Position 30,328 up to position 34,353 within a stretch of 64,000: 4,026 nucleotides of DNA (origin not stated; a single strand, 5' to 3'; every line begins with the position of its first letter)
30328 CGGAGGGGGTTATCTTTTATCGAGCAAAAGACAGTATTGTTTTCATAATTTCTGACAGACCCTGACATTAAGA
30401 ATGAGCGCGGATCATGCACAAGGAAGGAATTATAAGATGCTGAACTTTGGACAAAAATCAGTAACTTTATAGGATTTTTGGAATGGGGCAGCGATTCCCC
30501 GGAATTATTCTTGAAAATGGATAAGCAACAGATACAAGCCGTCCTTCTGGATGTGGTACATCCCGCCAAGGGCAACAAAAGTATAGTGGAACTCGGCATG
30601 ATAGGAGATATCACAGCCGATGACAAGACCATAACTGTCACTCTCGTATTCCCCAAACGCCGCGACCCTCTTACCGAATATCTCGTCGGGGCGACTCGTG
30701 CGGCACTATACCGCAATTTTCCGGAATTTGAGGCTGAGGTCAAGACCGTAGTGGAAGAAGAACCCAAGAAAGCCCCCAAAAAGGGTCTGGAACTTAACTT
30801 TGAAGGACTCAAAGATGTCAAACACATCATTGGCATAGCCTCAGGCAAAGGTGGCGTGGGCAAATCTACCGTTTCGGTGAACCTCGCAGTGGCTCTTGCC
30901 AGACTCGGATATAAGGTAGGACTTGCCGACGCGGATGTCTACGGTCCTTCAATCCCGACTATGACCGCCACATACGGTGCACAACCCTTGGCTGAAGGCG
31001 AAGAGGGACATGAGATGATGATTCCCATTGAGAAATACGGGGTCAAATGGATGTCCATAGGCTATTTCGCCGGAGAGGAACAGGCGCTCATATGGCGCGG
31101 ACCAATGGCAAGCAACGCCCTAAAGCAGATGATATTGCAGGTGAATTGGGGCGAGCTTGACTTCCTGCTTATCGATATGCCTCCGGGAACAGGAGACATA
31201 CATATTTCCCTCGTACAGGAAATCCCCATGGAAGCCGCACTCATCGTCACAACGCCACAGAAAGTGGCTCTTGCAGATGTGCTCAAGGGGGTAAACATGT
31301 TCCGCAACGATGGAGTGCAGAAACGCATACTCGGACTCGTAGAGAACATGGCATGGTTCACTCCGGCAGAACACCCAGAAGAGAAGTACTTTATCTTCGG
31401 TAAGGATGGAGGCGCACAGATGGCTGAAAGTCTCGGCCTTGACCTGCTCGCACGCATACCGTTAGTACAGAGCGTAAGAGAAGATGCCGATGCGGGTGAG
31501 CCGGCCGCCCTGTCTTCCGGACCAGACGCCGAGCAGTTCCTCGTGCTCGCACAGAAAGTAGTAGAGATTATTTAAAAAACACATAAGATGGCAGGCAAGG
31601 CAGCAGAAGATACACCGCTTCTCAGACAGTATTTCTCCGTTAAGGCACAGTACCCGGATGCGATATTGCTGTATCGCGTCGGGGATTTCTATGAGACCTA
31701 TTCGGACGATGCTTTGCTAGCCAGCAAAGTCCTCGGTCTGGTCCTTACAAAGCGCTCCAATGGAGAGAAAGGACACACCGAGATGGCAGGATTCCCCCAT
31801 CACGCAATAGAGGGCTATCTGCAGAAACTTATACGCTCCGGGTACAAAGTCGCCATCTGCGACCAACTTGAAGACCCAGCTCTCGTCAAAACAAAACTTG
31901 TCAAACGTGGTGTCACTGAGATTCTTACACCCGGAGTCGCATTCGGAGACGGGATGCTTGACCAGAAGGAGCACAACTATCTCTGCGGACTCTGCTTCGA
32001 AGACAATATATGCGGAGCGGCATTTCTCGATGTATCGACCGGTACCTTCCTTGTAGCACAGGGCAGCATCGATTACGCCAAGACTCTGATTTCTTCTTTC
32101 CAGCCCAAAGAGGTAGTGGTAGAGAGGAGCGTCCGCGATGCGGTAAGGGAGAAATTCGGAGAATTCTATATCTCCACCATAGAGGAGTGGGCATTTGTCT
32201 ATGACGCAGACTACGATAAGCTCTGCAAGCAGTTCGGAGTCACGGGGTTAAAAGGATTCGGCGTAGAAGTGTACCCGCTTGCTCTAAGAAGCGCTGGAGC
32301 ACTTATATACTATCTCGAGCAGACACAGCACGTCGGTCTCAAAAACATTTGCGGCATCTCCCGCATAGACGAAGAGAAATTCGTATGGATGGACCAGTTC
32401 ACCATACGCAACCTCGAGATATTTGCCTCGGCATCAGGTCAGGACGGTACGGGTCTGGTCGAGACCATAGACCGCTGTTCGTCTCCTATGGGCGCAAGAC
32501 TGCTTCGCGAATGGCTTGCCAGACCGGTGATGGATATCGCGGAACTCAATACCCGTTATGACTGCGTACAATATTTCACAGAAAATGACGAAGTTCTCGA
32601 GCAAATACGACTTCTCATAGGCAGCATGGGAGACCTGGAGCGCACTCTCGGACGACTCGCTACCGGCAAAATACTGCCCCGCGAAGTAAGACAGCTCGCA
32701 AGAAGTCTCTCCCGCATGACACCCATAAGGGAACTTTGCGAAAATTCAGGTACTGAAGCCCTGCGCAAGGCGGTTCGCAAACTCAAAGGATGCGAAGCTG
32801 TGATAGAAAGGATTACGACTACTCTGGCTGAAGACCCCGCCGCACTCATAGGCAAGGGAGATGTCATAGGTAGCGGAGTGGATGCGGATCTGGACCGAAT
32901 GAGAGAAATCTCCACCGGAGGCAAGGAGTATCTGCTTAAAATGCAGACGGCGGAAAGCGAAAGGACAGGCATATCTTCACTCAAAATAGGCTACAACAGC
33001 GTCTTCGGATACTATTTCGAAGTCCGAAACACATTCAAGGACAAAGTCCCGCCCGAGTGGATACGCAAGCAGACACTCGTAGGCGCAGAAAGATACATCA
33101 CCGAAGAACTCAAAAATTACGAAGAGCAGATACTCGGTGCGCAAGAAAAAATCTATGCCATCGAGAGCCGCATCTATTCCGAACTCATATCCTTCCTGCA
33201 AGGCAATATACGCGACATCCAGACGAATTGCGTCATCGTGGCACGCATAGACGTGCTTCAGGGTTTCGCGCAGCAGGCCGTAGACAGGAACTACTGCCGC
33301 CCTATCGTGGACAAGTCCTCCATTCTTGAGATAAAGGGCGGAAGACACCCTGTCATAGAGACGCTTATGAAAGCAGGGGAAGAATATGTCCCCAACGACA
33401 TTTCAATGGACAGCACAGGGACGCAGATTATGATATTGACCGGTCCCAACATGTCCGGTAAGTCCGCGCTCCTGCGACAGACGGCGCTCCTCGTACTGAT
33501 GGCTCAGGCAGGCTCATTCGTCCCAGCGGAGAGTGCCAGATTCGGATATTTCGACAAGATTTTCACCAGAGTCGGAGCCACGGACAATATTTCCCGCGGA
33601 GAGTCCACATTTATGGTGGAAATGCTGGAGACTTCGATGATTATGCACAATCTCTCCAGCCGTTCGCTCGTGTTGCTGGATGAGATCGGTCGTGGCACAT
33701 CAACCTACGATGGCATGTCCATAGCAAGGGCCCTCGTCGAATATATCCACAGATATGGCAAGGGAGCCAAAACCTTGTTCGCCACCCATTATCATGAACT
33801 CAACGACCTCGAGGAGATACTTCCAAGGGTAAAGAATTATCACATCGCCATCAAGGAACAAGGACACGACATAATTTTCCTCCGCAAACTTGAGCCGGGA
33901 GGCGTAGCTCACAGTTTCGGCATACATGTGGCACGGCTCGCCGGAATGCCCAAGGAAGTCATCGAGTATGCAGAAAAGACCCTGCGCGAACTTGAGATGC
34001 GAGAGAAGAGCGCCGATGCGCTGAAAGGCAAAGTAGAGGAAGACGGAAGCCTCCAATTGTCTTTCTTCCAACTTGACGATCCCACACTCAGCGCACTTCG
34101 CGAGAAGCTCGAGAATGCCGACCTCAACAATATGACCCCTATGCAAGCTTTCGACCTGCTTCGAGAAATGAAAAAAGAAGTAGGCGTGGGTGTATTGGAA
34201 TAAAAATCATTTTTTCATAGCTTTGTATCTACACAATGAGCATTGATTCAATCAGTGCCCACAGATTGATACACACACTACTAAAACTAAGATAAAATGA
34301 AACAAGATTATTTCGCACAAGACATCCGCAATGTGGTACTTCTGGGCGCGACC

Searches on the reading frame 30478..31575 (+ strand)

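Call 47: search_protein_families(library=pfam, max_evalue=1e-8, proteins=[window:30478-31575:+])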
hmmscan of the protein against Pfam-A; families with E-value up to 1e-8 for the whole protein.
window:30478-31575:+ (365 aa): 3 families
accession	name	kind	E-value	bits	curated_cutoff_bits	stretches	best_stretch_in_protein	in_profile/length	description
PF10609.15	ParA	-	1.3e-88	297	27.1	1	114-361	2-245/246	NUBPL iron-transfer P-loop NTPase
PF01656.29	CbiA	-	1.1e-12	48.5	25.4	1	118-160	1-43/125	CobQ/CobB/MinD/ParA nucleotide binding domain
PF13614.12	AAA_31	-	1.5e-11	45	27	1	116-154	2-40/177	AAA domain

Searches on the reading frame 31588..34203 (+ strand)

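Call 47: search_protein_families(library=pfam, max_evalue=1e-8, proteins=[window:31588-34203:+])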
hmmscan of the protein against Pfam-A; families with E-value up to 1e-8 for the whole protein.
window:31588-34203:+ (871 aa): 5 families
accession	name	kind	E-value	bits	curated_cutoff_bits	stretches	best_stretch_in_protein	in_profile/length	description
PF00488.27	MutS_V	-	3.5e-79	265.6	30.2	1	615-803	1-188/188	MutS domain V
PF05192.23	MutS_III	-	1.1e-41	143.8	34.1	1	272-561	2-194/194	MutS domain III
PF01624.25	MutS_I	-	2.7e-38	131.1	20.6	1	9-118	1-109/113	MutS domain I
PF05190.23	MutS_IV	-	2.9e-27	95.2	22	1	430-521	1-92/92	MutS family domain IV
PF05188.22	MutS_II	-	2.2e-19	70.6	25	1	130-249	1-127/133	MutS domain II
